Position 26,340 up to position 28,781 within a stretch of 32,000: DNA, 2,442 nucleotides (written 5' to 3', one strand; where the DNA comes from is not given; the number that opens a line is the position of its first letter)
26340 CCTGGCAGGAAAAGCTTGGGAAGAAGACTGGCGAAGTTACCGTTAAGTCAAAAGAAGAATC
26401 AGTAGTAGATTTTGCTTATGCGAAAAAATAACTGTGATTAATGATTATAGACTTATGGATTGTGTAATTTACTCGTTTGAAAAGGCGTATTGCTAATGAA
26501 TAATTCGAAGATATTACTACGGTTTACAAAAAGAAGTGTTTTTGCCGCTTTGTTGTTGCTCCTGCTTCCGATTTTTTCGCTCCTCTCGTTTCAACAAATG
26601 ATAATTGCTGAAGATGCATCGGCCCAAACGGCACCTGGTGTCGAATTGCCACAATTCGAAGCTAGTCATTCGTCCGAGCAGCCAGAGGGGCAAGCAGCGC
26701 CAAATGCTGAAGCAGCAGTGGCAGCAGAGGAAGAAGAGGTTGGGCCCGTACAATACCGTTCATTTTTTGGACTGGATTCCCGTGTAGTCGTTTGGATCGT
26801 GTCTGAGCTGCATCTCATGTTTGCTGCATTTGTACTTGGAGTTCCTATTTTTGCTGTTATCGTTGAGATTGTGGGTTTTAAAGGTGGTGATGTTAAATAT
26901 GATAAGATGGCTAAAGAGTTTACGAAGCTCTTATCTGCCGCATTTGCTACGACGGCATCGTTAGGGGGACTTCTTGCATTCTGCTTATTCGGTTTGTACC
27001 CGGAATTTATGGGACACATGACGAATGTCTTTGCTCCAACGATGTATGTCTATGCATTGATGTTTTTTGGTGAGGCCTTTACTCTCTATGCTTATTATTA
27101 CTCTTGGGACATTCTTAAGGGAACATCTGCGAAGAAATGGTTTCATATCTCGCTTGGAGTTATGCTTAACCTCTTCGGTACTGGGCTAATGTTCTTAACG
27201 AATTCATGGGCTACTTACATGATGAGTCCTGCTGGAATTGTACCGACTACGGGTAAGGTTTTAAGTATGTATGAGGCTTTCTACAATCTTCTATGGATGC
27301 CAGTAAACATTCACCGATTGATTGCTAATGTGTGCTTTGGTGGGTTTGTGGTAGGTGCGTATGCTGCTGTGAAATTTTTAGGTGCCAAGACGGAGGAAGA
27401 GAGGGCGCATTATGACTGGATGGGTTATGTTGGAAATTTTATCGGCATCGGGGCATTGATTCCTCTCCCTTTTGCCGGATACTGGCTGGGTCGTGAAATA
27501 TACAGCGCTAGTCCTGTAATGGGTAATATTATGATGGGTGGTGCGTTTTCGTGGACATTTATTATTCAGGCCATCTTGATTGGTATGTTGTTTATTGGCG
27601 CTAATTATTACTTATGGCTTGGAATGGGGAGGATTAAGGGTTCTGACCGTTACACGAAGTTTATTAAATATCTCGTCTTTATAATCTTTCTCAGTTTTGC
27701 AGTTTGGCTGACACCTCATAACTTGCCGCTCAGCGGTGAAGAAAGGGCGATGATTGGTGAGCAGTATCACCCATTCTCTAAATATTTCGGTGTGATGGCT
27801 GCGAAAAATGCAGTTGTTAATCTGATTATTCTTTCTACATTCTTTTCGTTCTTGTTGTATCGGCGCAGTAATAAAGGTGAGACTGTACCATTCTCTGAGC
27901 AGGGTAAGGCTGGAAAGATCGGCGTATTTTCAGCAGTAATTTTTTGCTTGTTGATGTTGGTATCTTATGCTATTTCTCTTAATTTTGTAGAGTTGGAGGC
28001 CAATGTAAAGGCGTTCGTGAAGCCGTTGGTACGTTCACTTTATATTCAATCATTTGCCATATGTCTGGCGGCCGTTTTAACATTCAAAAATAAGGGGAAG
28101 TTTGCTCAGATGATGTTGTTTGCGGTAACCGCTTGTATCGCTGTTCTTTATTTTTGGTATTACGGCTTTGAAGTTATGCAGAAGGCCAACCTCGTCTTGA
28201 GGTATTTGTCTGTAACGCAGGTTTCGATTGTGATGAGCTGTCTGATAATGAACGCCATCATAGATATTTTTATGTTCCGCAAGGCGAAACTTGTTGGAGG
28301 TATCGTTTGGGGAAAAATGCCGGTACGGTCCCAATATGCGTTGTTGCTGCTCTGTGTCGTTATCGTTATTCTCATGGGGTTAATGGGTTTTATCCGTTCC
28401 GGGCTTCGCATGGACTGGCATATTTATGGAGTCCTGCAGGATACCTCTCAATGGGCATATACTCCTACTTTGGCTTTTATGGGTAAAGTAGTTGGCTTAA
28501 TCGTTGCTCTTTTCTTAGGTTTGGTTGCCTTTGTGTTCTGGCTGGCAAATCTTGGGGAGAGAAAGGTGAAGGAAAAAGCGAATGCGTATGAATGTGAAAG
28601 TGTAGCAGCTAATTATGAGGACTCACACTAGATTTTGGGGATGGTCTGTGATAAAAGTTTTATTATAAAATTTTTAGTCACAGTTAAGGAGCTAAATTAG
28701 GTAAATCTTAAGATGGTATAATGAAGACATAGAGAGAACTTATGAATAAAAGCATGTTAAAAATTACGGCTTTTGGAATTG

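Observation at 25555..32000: CydB-less cytochrome bd-like membrane protein embedded in a cupredoxin / multi-cytochrome c / EB_dh-haem-b cluster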

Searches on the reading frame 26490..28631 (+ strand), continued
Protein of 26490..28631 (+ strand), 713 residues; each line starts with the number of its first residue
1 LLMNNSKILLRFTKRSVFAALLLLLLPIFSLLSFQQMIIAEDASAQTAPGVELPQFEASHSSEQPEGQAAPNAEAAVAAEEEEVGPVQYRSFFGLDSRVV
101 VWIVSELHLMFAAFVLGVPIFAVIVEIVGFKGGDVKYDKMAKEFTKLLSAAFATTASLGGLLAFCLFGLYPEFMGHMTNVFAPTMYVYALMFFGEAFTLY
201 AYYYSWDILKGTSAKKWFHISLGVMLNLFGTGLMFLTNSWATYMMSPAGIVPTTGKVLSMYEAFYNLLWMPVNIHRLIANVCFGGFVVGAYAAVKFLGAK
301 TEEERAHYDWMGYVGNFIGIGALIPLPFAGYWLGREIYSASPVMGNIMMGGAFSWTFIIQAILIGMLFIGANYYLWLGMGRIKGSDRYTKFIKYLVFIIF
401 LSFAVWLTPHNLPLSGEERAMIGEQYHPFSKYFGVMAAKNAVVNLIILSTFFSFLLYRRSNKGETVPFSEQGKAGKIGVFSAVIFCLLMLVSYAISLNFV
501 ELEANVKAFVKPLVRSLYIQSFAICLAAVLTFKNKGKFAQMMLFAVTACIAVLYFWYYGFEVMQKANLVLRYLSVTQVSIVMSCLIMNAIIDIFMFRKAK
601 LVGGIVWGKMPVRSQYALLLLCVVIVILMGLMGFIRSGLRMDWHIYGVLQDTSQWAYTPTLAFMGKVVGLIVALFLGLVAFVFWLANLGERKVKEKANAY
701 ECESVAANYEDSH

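Call 57: search_solved_structures(query=A1, max_evalue=1, show_alignments=3)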
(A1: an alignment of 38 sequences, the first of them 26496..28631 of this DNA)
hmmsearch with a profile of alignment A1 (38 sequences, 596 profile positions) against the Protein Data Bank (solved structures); distinct sequences matched with E-value up to 1: 5.
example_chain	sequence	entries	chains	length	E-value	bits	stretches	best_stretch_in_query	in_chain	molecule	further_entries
5doq_A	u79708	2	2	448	2.7e-20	75.5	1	70-260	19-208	Bd-type quinol oxidase subunit I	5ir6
9r2g_A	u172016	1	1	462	1.8e-16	62.9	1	72-305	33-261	Cytochrome bd menaquinol oxidase subunit I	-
7ose_A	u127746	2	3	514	4.2e-08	35.2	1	69-265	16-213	Cytochrome bd-II ubiquinol oxidase subunit 1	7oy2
6rko_A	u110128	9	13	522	2.3e-07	32.8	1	66-253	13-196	Cytochrome bd-I ubiquinol oxidase subunit 1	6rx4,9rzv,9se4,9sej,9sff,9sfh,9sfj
7d5i_A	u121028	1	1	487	2.3e-07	32.8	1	71-302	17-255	Cytochrome D ubiquinol oxidase subunit 1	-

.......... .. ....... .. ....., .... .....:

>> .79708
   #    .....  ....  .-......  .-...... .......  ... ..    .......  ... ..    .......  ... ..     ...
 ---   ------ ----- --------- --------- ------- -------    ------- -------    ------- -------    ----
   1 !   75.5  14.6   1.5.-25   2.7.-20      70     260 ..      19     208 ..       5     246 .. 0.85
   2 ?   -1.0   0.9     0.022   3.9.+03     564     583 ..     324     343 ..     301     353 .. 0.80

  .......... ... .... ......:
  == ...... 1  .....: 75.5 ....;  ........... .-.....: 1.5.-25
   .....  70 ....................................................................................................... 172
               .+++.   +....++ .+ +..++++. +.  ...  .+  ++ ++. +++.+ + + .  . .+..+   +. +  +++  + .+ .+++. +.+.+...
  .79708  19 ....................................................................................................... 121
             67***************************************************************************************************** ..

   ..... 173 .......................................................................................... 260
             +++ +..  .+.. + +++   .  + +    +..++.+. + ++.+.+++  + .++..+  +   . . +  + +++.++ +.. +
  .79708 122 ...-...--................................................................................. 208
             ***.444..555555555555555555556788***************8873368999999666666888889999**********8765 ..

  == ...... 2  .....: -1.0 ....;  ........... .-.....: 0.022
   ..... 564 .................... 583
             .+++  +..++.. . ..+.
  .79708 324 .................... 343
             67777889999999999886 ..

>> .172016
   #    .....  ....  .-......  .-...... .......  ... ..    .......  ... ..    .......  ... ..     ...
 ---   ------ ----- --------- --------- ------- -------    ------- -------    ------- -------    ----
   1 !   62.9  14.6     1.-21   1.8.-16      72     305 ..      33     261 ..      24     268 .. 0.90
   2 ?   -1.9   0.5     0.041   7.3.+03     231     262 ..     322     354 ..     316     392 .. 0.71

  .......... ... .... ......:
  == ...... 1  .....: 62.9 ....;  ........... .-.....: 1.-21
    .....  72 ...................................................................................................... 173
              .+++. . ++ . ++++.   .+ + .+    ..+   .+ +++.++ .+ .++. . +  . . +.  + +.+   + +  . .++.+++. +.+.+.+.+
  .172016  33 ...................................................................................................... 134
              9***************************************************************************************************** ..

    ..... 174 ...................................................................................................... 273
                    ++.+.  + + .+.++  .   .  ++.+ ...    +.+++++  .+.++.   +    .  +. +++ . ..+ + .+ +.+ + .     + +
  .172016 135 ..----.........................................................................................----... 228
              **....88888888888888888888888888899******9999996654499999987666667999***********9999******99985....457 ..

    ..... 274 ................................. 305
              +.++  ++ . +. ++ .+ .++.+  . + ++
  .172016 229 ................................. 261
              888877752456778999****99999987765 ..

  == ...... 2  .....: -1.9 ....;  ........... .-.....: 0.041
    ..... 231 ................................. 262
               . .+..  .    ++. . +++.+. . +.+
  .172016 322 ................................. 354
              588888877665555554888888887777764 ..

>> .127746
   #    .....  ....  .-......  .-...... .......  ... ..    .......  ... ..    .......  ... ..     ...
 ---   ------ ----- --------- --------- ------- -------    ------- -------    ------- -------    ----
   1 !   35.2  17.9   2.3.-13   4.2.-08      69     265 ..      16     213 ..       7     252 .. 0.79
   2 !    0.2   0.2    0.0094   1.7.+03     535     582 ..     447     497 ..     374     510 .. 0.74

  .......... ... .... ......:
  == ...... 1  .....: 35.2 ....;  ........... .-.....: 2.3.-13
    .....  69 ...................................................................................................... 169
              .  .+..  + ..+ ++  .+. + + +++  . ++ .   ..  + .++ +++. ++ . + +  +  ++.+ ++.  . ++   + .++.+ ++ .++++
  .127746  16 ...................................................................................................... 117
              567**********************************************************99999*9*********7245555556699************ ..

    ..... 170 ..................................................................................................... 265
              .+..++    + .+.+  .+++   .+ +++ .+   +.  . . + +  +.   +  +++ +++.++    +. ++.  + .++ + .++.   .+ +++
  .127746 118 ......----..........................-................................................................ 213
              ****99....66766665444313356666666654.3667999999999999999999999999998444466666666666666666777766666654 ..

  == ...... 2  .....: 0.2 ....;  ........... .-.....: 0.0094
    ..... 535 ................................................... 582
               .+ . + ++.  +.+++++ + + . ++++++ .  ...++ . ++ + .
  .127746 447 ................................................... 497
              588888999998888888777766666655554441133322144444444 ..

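Call 61: search_protein_families(library=pfam, proteins=[L077:18220-20271:+, L049:6635-8737:+, L077:14896-16224:+], max_evalue=0.01)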
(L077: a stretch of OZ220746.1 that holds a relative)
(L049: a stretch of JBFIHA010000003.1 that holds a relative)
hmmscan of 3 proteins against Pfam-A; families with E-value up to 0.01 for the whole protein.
L077:18220-20271:+ (684 aa): 3 families
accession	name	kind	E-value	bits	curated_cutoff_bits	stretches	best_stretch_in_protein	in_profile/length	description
PF00582.32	Usp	-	9.5e-40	136.9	24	2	41-201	1-141/141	Universal stress protein family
PF08369.16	PCP_red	-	2.3e-29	101.6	32.5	3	618-661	1-43/45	Proto-chlorophyllide reductase 57 kD subunit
PF21349.2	RUBY_RBDX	-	0.00037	20.3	26.5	1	472-499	1-29/30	Rubrerythrin, rubredoxin-like domain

L049:6635-8737:+ (701 aa): 2 families
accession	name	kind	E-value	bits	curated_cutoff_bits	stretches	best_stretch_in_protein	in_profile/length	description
PF00582.32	Usp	-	3.3e-32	112.4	24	3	259-415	4-139/141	Universal stress protein family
PF08369.16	PCP_red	-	1.5e-17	63.8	32.5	2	439-482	1-44/45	Proto-chlorophyllide reductase 57 kD subunit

L077:14896-16224:+ (443 aa): 4 families
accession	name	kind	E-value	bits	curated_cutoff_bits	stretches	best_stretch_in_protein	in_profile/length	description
PF04055.27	Radical_SAM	-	4.6e-32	111.9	29.5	1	33-189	2-166/166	Radical SAM superfamily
PF13186.11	SPASM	-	1.2e-11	45.1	21.5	1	263-322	1-66/67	Iron-sulfur cluster-binding domain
PF08369.16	PCP_red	-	1.3e-11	44.8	32.5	1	365-409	1-44/45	Proto-chlorophyllide reductase 57 kD subunit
PF13353.11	Fer4_12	-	5.9e-05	23.8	22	1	36-119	13-100/137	4Fe-4S single cluster domain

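Call 64: search_protein_families(library=ncbifam, proteins=[L077:14896-16224:+, L077:18220-20271:+], max_evalue=0.001)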
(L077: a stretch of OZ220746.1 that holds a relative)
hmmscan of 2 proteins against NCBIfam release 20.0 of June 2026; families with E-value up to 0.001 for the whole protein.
L077:14896-16224:+ (443 aa): 75 families (the best 25 are shown)
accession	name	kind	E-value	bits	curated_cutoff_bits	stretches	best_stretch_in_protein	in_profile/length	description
TIGR04055.1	rSAM_NirJ2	equivalog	4.1e-105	351.9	500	1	29-352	1-325/326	putative heme d1 biosynthesis radical SAM protein NirJ2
TIGR04545.1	rSAM_ahbD_hemeb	equivalog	3.1e-91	306.3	500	1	29-353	1-339/339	heme b synthase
TIGR04053.2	TIGR04053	equivalog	6e-77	259.4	395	2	26-252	6-235/366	TIGR04053 family radical SAM/SPASM domain-containing protein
TIGR04051.1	rSAM_NirJ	equivalog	2.6e-62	210.9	515.45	2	29-218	3-192/354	heme d1 biosynthesis radical SAM protein NirJ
TIGR04546.1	rSAM_ahbC_deAc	equivalog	1.1e-58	198.9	650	2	25-214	37-227/390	12,18-didecarboxysiroheme deacetylase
TIGR04054.1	rSAM_NirJ1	equivalog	7.5e-56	189.4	650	2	28-213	36-221/387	putative heme d1 biosynthesis radical SAM protein NirJ1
TIGR04347.1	pseudo_SAM_Halo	equivalog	7.2e-54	183.5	525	2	26-225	37-237/390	TIGR04347 family pseudo-SAM/SPASM protein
TIGR04303.1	GeoRSP_rSAM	equivalog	5.3e-49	167.5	400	1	27-349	4-324/325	GeoRSP system radical SAM/SPASM protein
TIGR03962.1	mycofact_rSAM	equivalog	9.3e-48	163.1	265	1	25-350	9-332/339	mycofactocin radical SAM maturase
NF050035.1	rSAM_WgK_link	exception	7.7e-41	140.3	650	2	25-189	6-171/367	radical SAM/SPASM peptide maturase WgkB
TIGR02109.1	PQQ_syn_pqqE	equivalog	3.5e-40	138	381.35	1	29-360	8-341/358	pyrroloquinoline quinone biosynthesis protein PqqE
NF045574.1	sacti_mat_StsB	exception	1.9e-39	135.8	625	1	30-336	98-398/466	StsB family radical SAM/SPASM domain sactipeptide maturase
TIGR03913.1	rad_SAM_trio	equivalog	2.5e-39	135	591.75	1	24-351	15-354/477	GDL motif peptide-associated radical SAM/SPASM maturase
TIGR04103.1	rSAM_nif11_3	equivalog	1.3e-37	129.4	725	1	25-350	2-343/412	nif11-class peptide radical SAM maturase 3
TIGR02668.1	moaA_archaeal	equivalog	2.5e-34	118.6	325.25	1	33-232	15-216/303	GTP 3',8-cyclase MoaA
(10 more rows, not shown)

L077:18220-20271:+ (684 aa): 4 families
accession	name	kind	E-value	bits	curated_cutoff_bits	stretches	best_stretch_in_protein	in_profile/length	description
NF002789.0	PRK02910.1-3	equivalog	3.7e-17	62.4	509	2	387-441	477-531/535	ferredoxin:protochlorophyllide reductase (ATP-dependent) subunit B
TIGR01278.1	DPOR_BchB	equivalog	3.2e-16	59.3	490.35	2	388-441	456-509/512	ferredoxin:protochlorophyllide reductase (ATP-dependent) subunit B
NF002790.0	PRK02910.1-4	equivalog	2.3e-06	26.6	912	0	387-441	472-526/530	ferredoxin:protochlorophyllide reductase (ATP-dependent) subunit B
NF008380.0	PRK11175.1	equivalog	0.00036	19.6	227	0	146-204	245-303/313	universal stress protein UspE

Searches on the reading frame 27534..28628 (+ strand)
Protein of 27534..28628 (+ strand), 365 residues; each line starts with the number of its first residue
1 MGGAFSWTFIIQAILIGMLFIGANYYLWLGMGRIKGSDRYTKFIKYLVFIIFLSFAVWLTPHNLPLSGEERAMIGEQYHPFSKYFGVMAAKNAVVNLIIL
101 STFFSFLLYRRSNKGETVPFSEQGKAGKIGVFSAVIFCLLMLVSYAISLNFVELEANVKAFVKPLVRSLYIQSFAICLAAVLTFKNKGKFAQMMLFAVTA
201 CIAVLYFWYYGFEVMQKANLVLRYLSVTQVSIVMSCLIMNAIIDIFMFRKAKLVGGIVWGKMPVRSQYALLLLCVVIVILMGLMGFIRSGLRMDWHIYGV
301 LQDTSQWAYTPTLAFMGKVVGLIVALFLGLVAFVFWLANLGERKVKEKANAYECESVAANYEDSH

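Call 97: predict_structure(alignment_id=A2)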
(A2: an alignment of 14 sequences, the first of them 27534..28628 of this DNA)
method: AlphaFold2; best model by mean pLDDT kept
length: 365 residues; sequences in the alignment: 14
mean_pLDDT: 70.4   pTM: 0.67
mean pLDDT of the five models: 70.4, 69.0, 68.7, 68.3, 56.6
residues with pLDDT >= 90: 58; 70-90: 147; 50-70: 83; < 50: 77
segments of 3 or more residues with pLDDT < 50: 1-5, 63-67, 81-85, 260-267, 289-311, 341-365
pLDDT, mean of each block of 10 residues (from residue 1): 50 70 72 79 84 78 47 51 56 84 84 80 84 94 92 82 92 96 90 93 88 72 82 91 85 69 48 57 53 42 44 53 64 57 46 43 42
secondary structure, 60 per line:
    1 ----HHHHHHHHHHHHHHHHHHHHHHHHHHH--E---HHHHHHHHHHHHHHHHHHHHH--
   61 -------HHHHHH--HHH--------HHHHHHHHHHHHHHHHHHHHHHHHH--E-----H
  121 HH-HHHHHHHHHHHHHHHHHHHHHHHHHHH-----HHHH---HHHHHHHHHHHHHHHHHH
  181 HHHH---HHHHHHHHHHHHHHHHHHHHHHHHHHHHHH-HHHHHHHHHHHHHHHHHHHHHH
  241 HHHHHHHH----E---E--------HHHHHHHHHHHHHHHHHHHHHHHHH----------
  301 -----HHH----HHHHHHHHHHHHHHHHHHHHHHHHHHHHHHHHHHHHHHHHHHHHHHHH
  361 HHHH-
elements in order: H5-31 H38-58 H68-73 H87-111 H124-150 H156-159 H163-184 H188-217 H219-248 H266-290 H313-364

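Call 99: fold_search(model_id=the predicted structure, library=pdb)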
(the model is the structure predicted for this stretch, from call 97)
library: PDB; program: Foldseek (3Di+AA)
matches with E <= 10: 257; with E <= 0.001: 0
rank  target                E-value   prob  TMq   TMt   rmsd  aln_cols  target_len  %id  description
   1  7ytb_A                5.1e-01  0.35  0.20  0.27  22.1       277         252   11  Crystal structure of Kin4B8 (released 2023-03-15)
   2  6q6b_A                6.1e-01  0.93  0.22  0.48   5.8       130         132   15  Structure of the copper storage protein, Ccsp, from Streptomyces lividans loaded with 10 copper equivalents (released 2019-07-10)
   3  5cwi                  6.3e-01  0.44  0.20  0.28  18.1       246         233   11  Crystal structure of de novo designed helical repeat protein DHR18 (released 2015-12-16)
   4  8r0k_A                6.3e-01  0.33  0.20  0.26  20.9       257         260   14  Cryo-EM structure of the microbial rhodopsin CryoR1 at pH 4.3 in detergent (released 2025-05-14)
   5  5i7d_A                6.3e-01  0.05  0.10  0.09  44.6       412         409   11  Crystal Structure of srGAP2 F-BARx WT Form-2 (released 2017-08-30)
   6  5i6j                  7.5e-01  0.05  0.10  0.09  45.8       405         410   12  Crystal Structure of SRGAP2 F-BARx (released 2017-03-08)
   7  7ytb_B                7.8e-01  0.16  0.17  0.23  22.0       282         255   12  Crystal structure of Kin4B8 (released 2023-03-15)
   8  6ei0_Q                8.6e-01  0.85  0.21  0.49   5.6       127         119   16  Cytosolic copper storage protein Csp from Streptomyces lividans: apo form (released 2018-10-10)
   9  6q6b_B                1.1e+00  0.85  0.21  0.51   5.5       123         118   15  Structure of the copper storage protein, Ccsp, from Streptomyces lividans loaded with 10 copper equivalents (released 2019-07-10)
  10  6r01                  1.1e+00  0.84  0.21  0.50   5.8       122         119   14  Streptomyces lividans Ccsp mutant - H107A/H111A (released 2019-07-10)
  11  6qvh                  1.2e+00  0.84  0.21  0.48   5.7       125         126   14  Streptomyces lividans Ccsp mutant - H113A (released 2019-07-10)
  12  6drz                  1.2e+00  0.11  0.17  0.16  24.4       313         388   14  Structural Determinants of Activation and Biased Agonism at the 5-HT2B Receptor (released 2018-08-29)
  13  6ei0_N                1.3e+00  0.84  0.21  0.51   5.3       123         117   15  Cytosolic copper storage protein Csp from Streptomyces lividans: apo form (released 2018-10-10)
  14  8r0l_A                1.3e+00  0.20  0.20  0.24  18.2       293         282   11  Cryo-EM structure of the microbial rhodopsin CryoR1 at pH 8.0 in nanodisc (released 2025-05-14)
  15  6q58_A                1.3e+00  0.77  0.21  0.49   5.6       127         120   16  Copper loading to a cytosolic copper storage protein from Streptomyces lividans (five coppers) (released 2019-07-10)
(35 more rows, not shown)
